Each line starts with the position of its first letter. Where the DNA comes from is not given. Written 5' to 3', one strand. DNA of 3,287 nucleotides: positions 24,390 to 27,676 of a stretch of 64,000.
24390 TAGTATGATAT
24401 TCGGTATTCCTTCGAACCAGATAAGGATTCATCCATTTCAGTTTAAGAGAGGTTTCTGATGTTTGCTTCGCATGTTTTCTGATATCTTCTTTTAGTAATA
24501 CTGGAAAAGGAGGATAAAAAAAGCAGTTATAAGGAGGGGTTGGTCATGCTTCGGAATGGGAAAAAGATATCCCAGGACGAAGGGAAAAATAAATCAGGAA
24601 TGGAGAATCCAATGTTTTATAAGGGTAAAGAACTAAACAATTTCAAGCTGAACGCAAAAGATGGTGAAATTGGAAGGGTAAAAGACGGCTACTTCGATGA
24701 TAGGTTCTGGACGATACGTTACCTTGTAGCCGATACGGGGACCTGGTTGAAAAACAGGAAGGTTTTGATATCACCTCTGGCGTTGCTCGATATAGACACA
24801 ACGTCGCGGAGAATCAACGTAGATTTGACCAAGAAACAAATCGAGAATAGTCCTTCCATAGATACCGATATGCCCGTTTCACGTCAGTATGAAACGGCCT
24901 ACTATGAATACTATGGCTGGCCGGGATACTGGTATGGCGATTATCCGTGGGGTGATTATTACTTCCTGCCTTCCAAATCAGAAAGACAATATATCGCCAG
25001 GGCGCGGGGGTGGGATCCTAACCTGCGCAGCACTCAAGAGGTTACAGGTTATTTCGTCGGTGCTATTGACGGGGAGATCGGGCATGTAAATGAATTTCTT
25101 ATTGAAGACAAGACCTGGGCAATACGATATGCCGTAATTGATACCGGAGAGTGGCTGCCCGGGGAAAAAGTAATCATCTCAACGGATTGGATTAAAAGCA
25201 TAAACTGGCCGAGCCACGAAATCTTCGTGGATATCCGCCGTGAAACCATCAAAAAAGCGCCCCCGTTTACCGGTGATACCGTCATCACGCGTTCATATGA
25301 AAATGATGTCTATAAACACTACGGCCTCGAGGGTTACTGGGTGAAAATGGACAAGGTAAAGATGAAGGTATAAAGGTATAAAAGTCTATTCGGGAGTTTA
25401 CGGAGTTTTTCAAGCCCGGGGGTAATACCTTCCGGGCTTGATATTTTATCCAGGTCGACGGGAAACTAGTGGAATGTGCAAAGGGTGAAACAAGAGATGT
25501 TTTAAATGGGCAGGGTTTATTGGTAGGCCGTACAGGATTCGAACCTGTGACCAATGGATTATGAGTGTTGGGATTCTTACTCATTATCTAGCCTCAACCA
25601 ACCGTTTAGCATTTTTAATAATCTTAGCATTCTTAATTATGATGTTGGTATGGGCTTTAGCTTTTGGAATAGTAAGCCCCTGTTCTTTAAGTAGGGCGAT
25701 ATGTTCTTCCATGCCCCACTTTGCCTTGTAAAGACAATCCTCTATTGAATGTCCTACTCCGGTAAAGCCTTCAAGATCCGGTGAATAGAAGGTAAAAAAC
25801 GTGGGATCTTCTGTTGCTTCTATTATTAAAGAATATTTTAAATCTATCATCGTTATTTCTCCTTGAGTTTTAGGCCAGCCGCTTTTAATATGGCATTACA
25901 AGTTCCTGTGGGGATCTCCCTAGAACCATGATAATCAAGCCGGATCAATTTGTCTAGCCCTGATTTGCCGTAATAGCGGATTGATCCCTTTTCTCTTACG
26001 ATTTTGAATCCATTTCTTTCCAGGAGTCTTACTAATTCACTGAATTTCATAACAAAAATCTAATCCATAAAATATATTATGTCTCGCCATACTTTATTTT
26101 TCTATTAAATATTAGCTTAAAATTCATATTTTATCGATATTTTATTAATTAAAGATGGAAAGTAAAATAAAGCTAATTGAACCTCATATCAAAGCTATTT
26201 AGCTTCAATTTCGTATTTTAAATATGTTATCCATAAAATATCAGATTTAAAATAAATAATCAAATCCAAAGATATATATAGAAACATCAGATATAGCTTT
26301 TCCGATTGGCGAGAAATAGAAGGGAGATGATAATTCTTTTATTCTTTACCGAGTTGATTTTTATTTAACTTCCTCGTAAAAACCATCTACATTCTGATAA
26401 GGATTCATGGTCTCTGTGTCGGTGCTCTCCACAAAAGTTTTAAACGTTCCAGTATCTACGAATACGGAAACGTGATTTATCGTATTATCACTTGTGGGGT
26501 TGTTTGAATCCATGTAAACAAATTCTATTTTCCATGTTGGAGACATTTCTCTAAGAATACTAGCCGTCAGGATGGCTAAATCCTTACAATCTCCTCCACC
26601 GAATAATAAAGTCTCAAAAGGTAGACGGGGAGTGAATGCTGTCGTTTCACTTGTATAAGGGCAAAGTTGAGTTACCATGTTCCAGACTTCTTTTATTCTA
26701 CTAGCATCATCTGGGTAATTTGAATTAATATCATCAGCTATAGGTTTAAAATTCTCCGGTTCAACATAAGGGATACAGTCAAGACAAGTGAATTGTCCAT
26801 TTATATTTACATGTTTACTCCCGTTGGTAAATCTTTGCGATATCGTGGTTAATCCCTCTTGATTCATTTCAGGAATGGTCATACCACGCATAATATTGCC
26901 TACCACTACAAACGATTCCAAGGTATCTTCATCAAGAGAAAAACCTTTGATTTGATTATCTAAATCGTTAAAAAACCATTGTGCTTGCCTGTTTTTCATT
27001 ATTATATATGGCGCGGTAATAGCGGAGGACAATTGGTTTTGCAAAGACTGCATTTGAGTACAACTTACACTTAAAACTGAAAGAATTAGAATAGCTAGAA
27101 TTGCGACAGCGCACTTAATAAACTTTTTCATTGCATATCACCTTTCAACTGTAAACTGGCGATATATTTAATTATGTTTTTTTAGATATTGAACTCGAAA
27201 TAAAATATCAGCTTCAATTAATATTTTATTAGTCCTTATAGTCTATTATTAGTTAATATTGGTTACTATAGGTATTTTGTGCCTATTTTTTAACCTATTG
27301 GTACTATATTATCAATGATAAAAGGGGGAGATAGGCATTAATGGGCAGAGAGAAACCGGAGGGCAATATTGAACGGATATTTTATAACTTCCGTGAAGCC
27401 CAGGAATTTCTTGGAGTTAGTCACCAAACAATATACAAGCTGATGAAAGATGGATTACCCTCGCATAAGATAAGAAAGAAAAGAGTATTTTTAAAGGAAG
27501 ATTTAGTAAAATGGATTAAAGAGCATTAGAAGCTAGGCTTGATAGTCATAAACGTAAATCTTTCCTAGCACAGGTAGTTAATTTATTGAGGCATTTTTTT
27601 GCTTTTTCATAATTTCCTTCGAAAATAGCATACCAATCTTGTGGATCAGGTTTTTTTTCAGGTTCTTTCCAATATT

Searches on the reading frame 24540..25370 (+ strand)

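Call 93: search_protein_families(library=pfam, max_evalue=0.01, proteins=[window:24540-25370:+])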
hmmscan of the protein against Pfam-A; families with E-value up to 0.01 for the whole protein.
window:24540-25370:+ (277 aa): 2 families
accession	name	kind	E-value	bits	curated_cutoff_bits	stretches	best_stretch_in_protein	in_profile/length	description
PF05239.21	PRC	-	2e-11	44.1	21.2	2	39-100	17-77/78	PRC-barrel domain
PF16586.11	DUF5060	-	3.8e-05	24.3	27.2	0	165-205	38-63/70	Domain of unknown function (DUF5060)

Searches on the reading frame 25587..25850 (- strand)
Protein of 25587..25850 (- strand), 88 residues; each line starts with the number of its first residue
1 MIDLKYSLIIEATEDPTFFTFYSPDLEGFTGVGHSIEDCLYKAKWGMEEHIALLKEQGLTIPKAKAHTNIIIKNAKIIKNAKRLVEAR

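Call 98: search_solved_structures(query=window:25587-25850:-, max_evalue=0.1)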
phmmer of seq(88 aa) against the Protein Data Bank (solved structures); distinct sequences matched with E-value up to 0.1: 0.

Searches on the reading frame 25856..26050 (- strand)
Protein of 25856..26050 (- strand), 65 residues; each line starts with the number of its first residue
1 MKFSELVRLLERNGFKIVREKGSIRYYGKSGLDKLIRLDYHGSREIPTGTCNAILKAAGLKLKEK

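Call 97: search_solved_structures(query=window:25856-26050:-, max_evalue=0.1)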
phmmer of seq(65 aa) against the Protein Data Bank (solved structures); distinct sequences matched with E-value up to 0.1: 4.
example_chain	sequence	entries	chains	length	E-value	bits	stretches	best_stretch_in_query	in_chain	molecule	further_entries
4c26_A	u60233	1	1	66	6.3e-06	29.5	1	2-60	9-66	HICA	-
6g26_E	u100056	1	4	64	1e-05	28.9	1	4-60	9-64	HicA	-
1whz_A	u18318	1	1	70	0.014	19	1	4-62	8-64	Hypothetical protein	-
9svk_A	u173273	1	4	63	0.05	17.3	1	3-61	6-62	Toxin-antitoxin system, toxin component, HicA family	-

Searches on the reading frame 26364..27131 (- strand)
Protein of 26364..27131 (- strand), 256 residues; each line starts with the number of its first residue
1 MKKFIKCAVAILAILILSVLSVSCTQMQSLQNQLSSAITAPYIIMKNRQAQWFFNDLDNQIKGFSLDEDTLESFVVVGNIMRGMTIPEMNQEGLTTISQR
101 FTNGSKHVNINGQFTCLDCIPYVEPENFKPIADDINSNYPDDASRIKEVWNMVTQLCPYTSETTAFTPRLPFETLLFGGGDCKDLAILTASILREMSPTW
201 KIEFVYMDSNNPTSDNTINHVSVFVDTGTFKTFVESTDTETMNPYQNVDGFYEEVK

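Call 8: search_protein_families(library=pfam, max_evalue=1, proteins=[window:26364-27131:-])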
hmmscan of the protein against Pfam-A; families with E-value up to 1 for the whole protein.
seq(256 aa): 2 families
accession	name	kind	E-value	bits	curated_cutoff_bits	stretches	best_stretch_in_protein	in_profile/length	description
PF01841.26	Transglut_core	-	8.9e-05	23.2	23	1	131-207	3-79/108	Transglutaminase-like superfamily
PF04473.18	DUF553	-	0.0034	17.3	20.5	1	169-225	51-102/140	Transglutaminase-like domain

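Call 9: search_protein_families(library=padloc, max_evalue=1, proteins=[window:26364-27131:-])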
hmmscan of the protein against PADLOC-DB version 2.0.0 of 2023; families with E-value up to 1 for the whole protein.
seq(256 aa): 0 families

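Call 10: search_protein_families(library=ncbifam, max_evalue=1, proteins=[window:26364-27131:-])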
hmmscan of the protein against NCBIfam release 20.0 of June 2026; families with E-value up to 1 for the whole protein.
seq(256 aa): 3 families
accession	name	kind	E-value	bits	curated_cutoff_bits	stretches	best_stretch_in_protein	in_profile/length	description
NF045838.1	MG289_thiam_LP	equivalog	0.015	14.7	225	1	2-67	3-67/390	ABC transporter thiamine pyrophosphate-binding lipoprotein p37/Cypl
NF045961.1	MAG5150_fam_LP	equivalog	0.1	12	80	1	1-33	1-34/331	MAG5150 family histidine triad lipoprotein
TIGR01707.1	gspI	equivalog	0.13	12.8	44.35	1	8-55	10-55/101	type II secretion system minor pseudopilin GspI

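Call 56: search_protein_families(library=phrogs, max_evalue=0.1, proteins=[window:26364-27131:-])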
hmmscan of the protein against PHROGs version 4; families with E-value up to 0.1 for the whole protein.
window:26364-27131:- (256 aa): 0 families

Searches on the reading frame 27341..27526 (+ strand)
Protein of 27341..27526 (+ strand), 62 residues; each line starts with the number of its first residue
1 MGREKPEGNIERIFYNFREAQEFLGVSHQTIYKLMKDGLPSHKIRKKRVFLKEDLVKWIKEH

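Call 8: search_protein_families(library=pfam, max_evalue=1, proteins=[window:27341-27526:+])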
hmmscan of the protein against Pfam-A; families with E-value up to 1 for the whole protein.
seq(62 aa): 4 families
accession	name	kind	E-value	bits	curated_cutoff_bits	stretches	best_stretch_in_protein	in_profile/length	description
PF12728.13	HTH_17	-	1.9e-11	44.4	27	1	14-61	1-49/51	Helix-turn-helix domain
PF07453.19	NUMOD1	-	0.00037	21.1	22.8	1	12-33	14-35/37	NUMOD1 domain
PF05930.18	Phage_AlpA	-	0.035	14.4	21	1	17-38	6-27/51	Prophage CP4-57 regulatory protein (AlpA)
PF13384.12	HTH_23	-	0.12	12.6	24.6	1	18-36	21-39/50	Homeodomain-like domain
